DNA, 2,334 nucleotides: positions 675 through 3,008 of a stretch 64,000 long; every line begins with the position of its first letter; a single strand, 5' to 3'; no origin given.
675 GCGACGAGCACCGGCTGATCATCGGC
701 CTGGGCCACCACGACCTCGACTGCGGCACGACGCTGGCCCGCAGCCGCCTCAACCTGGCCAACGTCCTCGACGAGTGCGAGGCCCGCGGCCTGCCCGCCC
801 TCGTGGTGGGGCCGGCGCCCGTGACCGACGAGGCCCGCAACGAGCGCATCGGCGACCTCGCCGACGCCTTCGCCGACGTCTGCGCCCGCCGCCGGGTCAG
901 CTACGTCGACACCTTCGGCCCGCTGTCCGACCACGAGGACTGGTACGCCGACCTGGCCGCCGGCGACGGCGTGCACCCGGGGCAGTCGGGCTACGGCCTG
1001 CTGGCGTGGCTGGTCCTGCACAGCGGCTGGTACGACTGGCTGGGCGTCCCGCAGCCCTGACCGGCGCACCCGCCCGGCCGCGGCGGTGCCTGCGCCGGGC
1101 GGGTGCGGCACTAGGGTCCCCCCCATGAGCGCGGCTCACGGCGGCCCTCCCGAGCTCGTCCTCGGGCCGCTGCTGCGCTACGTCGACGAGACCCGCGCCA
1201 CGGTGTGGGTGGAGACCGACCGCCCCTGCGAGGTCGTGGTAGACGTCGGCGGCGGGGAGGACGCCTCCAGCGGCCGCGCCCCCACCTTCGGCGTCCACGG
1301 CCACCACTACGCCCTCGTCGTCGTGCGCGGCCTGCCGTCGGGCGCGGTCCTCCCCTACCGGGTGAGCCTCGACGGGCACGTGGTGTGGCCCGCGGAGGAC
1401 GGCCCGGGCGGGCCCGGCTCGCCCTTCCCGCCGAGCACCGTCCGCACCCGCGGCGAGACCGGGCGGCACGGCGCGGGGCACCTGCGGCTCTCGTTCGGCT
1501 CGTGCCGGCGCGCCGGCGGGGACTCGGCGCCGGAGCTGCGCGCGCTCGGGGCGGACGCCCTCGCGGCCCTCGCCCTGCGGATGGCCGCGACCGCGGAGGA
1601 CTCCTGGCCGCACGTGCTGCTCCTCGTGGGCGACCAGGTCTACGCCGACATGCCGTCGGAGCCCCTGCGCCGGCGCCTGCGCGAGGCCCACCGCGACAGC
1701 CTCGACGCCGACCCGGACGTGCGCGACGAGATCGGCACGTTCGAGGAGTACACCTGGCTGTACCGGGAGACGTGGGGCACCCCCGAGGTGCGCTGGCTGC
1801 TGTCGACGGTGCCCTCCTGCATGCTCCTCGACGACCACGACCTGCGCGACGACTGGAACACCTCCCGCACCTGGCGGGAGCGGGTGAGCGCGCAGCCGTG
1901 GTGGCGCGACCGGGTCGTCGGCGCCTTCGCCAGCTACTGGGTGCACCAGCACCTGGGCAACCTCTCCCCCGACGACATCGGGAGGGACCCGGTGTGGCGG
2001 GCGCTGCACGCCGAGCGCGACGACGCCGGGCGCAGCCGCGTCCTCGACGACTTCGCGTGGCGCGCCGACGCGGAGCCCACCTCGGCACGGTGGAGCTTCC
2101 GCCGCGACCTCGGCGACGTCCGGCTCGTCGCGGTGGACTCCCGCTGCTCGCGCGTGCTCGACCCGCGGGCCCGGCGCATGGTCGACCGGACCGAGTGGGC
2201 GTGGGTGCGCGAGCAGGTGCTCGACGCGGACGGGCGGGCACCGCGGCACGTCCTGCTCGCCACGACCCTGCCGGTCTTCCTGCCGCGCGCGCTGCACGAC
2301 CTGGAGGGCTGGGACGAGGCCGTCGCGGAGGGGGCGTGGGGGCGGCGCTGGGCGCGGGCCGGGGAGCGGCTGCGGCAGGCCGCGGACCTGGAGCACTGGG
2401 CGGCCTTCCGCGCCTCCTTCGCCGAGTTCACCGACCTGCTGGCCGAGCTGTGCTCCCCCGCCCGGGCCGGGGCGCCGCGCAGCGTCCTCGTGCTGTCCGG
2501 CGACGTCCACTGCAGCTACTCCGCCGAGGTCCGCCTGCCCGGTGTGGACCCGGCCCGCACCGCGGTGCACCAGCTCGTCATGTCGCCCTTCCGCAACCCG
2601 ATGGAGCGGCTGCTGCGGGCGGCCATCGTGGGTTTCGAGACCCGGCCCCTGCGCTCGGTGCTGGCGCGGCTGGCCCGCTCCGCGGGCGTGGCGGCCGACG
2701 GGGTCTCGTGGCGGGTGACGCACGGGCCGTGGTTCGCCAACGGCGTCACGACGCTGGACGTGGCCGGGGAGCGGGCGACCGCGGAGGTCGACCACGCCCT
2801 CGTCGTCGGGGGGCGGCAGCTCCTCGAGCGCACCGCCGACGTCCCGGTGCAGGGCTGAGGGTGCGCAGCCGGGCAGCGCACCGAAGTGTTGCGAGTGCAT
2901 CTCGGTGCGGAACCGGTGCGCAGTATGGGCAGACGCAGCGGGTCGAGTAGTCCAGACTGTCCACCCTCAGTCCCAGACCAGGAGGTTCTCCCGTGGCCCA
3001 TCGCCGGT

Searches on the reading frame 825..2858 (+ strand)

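Call 49: search_protein_families(library=pfam, proteins=[window:825-2858:+], max_evalue=0.00001)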
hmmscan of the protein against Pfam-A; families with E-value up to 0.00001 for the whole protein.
window:825-2858:+ (677 aa): 2 families
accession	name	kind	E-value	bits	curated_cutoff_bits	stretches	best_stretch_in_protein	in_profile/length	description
PF25077.1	DUF7800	-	1.1e-33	115.6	27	1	109-194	2-83/89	Domain of unknown function (DUF7800)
PF09423.15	PhoD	-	2e-09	37.5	27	1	257-587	21-289/343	PhoD-like phosphatase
